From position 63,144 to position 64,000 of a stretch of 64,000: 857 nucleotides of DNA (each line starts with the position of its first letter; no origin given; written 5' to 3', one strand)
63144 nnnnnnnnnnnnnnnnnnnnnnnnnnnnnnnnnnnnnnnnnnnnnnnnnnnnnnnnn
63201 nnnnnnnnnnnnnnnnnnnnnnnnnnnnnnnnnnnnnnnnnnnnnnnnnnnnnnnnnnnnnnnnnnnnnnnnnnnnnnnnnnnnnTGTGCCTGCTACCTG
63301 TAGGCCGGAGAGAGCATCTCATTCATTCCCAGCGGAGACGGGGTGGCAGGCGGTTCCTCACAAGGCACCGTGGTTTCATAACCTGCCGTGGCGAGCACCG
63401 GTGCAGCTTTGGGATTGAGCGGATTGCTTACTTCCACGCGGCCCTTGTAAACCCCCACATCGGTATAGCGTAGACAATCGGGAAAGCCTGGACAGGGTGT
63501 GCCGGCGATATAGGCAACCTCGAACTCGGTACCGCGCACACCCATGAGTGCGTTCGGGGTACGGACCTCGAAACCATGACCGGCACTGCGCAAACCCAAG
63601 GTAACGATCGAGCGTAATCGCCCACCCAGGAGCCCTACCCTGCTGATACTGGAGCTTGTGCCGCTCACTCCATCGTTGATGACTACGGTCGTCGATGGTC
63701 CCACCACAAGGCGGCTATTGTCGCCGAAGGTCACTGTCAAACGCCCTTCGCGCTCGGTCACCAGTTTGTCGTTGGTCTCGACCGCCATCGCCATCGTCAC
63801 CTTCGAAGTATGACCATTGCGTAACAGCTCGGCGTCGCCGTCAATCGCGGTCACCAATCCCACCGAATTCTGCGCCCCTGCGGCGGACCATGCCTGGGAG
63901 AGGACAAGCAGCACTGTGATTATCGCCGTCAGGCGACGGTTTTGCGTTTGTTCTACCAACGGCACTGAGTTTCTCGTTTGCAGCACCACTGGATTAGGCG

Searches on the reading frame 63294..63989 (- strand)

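Call 70: search_protein_families(library=pfam, proteins=[window:63294-63989:-], max_evalue=0.001)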
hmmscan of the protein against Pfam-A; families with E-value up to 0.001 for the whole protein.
window:63294-63989:- (231 aa): 1 family
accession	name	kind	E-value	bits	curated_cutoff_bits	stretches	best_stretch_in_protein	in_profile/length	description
PF04773.18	FecR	-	4.1e-12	46.8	24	1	74-162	1-84/97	FecR protein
